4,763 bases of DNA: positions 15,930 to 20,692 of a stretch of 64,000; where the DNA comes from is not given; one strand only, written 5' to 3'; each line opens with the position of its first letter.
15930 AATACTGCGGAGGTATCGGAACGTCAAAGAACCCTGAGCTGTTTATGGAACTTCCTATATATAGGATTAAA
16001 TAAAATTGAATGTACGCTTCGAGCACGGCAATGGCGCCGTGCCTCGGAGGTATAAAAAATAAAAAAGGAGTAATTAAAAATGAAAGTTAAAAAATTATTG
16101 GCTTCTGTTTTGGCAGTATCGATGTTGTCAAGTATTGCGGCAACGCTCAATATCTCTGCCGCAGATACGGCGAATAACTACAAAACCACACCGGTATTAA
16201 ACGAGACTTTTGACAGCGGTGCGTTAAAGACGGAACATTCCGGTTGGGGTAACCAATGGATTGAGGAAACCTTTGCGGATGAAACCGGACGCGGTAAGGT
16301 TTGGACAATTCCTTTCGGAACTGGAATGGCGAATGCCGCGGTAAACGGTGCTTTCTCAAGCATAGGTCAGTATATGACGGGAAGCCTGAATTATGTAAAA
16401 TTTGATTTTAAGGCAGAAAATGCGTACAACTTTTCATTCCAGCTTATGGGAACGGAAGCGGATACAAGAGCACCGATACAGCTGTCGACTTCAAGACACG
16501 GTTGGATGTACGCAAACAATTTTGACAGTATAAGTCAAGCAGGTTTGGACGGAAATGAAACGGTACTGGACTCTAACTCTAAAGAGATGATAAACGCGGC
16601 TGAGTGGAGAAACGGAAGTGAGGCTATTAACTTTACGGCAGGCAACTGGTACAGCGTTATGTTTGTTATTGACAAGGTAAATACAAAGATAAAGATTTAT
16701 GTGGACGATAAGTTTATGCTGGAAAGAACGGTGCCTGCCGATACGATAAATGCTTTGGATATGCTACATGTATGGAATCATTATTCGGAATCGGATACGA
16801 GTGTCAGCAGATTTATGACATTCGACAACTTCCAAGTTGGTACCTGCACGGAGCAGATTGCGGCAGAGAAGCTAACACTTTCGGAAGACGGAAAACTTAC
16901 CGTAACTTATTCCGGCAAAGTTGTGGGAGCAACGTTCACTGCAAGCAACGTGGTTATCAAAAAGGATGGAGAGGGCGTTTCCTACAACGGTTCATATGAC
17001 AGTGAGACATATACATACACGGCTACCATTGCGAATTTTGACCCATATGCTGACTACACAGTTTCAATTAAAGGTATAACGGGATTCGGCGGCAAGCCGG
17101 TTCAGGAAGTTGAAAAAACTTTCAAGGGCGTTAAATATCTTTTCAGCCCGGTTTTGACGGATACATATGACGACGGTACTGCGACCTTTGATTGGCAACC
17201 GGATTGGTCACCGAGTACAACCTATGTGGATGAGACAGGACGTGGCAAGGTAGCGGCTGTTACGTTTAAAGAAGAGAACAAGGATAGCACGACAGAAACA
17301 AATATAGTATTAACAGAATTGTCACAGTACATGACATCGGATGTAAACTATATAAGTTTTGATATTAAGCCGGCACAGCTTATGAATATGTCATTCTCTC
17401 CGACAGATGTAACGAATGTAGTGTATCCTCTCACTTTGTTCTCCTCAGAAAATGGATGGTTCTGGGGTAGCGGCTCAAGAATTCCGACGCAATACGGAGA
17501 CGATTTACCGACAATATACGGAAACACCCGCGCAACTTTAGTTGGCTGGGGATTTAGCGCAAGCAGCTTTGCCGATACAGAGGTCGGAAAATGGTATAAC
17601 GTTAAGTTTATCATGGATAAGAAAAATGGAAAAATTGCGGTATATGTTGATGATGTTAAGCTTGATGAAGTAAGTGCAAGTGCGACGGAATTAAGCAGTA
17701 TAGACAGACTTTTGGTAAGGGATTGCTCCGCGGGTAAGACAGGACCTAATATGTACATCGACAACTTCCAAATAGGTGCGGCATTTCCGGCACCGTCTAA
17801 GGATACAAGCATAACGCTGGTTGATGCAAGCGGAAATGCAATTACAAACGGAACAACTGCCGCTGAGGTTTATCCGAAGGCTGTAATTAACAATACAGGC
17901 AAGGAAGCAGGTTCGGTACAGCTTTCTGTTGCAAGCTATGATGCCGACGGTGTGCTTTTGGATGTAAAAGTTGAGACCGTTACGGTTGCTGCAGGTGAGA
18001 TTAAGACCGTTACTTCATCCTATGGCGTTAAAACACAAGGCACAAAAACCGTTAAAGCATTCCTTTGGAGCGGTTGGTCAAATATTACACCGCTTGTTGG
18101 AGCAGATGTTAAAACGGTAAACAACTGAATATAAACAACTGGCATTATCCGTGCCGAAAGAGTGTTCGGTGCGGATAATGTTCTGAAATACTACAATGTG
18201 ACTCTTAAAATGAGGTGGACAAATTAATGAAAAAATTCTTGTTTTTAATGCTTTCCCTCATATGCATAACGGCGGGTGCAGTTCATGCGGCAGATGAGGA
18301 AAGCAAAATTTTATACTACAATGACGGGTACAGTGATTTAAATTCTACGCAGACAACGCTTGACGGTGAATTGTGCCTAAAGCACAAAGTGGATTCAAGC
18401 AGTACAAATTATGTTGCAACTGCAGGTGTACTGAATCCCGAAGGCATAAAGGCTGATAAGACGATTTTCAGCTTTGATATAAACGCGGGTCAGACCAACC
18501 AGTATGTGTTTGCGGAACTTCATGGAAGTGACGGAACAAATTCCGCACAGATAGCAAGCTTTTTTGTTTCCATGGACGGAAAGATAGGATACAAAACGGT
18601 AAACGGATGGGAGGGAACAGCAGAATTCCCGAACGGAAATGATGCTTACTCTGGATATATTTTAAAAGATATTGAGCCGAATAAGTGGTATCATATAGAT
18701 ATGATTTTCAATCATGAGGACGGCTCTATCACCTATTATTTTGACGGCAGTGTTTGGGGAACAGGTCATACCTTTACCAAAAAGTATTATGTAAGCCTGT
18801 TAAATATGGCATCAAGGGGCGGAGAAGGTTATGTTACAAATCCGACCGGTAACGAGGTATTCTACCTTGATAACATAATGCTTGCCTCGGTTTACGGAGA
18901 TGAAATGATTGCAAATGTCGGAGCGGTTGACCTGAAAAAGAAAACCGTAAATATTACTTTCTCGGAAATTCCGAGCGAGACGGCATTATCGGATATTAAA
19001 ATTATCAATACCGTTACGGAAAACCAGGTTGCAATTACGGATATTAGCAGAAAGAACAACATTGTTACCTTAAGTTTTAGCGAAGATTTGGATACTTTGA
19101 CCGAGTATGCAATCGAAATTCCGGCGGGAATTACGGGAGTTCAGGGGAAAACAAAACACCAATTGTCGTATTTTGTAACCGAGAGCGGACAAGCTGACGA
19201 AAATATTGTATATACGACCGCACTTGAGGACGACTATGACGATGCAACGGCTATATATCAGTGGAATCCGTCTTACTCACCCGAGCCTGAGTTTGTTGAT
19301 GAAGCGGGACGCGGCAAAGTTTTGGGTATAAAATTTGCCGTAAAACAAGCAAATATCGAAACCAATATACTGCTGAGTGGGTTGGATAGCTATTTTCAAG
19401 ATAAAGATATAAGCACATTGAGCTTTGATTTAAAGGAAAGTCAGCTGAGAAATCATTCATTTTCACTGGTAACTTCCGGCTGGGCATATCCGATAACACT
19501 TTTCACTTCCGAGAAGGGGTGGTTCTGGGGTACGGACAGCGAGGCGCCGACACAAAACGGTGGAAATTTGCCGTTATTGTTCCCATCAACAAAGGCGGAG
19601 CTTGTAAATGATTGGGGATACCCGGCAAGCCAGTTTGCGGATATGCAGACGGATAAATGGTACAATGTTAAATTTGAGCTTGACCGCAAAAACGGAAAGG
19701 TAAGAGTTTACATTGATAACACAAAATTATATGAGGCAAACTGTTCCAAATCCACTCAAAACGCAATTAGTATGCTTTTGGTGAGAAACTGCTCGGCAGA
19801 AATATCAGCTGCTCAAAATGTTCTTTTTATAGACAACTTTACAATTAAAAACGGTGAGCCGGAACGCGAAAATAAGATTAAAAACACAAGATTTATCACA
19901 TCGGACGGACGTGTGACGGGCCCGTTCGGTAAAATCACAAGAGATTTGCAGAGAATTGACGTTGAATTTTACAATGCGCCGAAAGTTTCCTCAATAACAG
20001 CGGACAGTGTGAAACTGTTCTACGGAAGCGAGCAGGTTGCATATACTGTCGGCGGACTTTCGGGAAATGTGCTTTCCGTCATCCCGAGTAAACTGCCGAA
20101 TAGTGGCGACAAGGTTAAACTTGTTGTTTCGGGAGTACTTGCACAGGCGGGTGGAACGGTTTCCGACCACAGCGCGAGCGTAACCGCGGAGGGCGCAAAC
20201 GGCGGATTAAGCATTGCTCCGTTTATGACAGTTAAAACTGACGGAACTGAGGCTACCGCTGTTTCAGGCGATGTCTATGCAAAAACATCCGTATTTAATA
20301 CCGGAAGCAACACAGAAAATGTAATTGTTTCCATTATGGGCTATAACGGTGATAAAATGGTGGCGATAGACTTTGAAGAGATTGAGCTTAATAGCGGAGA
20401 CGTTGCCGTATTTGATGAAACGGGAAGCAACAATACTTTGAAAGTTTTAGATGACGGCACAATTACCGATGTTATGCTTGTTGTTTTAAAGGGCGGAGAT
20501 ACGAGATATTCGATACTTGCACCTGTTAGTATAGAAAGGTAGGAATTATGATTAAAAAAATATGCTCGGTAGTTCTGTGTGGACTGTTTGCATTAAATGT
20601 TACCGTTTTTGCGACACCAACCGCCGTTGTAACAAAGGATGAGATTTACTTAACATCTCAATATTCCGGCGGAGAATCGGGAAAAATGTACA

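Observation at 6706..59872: Two permuted paralogous surface-glycan loci sit side by side and fill about 50 kb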

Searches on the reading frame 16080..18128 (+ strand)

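Call 3: search_protein_families(library=pfam, proteins=[window:16080-18128:+], max_evalue=0.01)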
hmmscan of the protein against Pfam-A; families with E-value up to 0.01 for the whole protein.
window:16080-18128:+ (682 aa): 1 family
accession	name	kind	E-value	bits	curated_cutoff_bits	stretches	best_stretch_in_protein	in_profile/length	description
PF22585.3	Sialidase-like_CBM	-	0.0015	18.9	27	0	177-217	86-126/156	Sialidase-like, CBM domain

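Call 8: search_protein_families(library=ncbifam, proteins=[window:16080-18128:+], max_evalue=0.01)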
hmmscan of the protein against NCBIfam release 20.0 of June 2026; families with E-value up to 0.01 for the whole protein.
window:16080-18128:+ (682 aa): 1 family
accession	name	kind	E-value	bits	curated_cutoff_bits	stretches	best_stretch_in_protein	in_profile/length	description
NF038353.1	FxLYD_dom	domain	0.00027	20.7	23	1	602-644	10-53/71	FxLYD domain-containing protein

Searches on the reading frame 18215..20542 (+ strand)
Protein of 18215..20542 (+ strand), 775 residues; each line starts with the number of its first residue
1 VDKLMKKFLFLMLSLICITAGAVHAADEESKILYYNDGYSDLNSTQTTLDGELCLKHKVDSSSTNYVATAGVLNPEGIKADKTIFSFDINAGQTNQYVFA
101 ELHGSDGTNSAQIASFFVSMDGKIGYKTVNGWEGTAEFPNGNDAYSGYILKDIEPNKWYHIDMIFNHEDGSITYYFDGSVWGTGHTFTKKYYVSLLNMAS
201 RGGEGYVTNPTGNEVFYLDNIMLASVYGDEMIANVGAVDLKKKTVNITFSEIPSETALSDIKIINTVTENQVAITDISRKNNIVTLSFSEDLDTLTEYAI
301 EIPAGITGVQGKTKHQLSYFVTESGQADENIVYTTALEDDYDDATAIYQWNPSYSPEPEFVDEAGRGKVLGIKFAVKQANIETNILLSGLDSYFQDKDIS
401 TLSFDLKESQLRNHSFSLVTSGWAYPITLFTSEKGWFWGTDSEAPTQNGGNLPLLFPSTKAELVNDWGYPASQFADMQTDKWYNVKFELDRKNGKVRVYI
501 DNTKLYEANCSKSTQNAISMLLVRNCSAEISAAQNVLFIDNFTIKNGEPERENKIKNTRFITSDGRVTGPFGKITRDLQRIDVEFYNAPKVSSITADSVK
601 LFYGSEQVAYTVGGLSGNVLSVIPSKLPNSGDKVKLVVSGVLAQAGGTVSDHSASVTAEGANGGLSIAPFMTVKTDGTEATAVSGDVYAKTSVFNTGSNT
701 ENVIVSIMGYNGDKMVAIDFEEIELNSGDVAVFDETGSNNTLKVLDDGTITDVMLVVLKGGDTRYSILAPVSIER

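Call 3: search_protein_families(library=pfam, proteins=[window:18215-20542:+], max_evalue=0.01)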
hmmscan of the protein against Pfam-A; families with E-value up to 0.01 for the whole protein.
window:18215-20542:+ (775 aa): 2 families
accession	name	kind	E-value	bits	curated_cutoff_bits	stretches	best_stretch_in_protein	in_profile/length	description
PF13205.12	Big_5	-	6.1e-06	27.4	23.6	1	236-312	15-93/105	Bacterial Ig-like domain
PF22585.3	Sialidase-like_CBM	-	0.0021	18.5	27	0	465-506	82-123/156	Sialidase-like, CBM domain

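Call 8: search_protein_families(library=ncbifam, proteins=[window:18215-20542:+], max_evalue=0.01)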
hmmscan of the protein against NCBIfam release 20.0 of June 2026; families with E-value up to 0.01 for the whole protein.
window:18215-20542:+ (775 aa): 0 families

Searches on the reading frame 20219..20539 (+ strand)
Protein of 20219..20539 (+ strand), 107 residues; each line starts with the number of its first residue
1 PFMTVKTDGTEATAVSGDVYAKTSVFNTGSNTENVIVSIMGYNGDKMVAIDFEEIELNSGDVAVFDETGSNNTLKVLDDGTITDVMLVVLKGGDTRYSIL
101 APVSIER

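Call 82: search_protein_families(library=ncbifam, proteins=[window:20219-20539:+], max_evalue=1)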
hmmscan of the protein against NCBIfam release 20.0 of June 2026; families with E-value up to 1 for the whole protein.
seq(107 aa): 1 family
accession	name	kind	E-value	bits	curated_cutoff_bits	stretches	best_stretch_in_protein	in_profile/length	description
TIGR00142.1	hycI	equivalog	0.048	13.4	119.1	1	23-67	33-77/146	hydrogenase maturation peptidase HycI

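Call 83: search_protein_families(library=pfam, proteins=[window:20219-20539:+], max_evalue=1)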
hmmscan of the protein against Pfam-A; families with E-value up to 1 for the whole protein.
seq(107 aa): 1 family
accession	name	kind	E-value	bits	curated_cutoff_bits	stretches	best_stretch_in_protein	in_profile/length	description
PF07785.16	DUF1623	-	0.1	13.2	25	1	31-90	25-80/90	Protein of unknown function (DUF1623)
